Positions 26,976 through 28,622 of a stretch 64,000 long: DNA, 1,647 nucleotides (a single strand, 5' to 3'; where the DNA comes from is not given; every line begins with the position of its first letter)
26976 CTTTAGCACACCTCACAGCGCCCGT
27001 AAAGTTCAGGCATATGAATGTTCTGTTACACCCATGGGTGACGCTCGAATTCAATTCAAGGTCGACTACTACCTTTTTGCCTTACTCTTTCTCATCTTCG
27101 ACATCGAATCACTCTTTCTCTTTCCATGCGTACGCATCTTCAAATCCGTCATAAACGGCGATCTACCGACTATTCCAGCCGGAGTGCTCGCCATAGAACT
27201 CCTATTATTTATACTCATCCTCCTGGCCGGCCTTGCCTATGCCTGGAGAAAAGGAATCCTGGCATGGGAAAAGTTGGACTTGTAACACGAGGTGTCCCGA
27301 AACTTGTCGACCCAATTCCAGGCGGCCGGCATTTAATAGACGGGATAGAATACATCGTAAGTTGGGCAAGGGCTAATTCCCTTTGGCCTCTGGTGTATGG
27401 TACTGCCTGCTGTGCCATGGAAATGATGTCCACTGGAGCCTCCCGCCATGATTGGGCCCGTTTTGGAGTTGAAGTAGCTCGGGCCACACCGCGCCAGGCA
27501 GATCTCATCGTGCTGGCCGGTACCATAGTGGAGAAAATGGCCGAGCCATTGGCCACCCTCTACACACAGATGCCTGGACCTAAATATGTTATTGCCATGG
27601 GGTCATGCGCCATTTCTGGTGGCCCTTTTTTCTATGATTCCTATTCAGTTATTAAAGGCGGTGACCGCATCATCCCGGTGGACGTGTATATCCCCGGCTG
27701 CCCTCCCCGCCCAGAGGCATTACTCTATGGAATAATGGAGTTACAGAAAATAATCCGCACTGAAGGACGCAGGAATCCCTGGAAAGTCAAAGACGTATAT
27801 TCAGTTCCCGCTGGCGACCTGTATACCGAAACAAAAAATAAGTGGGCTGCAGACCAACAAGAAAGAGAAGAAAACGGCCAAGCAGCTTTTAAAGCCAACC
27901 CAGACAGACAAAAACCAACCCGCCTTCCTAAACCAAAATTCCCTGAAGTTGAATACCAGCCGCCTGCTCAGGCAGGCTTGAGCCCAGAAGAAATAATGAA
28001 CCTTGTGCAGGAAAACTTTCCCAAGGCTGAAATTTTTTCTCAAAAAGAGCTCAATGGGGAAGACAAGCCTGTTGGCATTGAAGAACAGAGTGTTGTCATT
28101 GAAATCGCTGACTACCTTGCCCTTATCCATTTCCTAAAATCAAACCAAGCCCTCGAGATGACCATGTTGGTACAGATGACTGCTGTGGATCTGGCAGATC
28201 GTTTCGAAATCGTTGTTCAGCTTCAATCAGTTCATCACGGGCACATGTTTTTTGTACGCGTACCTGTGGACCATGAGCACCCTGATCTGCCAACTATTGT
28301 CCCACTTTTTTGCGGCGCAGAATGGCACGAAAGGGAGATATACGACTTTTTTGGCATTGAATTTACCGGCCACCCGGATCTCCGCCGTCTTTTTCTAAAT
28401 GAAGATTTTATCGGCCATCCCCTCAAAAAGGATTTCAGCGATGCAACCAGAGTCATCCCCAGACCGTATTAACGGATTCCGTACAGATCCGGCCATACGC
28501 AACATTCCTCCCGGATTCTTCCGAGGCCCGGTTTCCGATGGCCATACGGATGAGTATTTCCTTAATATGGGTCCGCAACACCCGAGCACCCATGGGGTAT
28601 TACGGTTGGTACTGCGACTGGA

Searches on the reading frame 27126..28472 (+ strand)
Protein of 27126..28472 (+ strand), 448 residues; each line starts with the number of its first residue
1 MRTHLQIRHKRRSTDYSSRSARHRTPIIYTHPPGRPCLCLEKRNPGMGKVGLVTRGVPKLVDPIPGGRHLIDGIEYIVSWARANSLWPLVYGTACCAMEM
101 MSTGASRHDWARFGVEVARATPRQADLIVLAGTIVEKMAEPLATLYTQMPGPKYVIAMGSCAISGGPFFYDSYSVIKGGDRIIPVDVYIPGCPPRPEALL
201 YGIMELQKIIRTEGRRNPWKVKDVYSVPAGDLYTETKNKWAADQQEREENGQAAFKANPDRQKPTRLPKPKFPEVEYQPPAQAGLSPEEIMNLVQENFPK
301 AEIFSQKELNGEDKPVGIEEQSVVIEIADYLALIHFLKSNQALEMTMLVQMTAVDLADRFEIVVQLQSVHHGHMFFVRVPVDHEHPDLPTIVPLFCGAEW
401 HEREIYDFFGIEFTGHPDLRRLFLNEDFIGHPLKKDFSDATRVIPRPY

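Call 69: search_protein_families(library=pfam, proteins=[window:27126-28472:+], max_evalue=0.00001)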
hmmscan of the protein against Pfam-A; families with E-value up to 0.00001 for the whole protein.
window:27126-28472:+ (448 aa): 2 families
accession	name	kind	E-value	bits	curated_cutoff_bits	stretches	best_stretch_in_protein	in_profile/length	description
PF00329.25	Complex1_30kDa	-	2.5e-37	128.6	22.5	1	324-438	2-119/124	Respiratory-chain NADH dehydrogenase, 30 Kd subunit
PF01058.29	Oxidored_q6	-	7.6e-28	97.2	27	1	95-206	1-128/128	NADH ubiquinone oxidoreductase, 20 Kd subunit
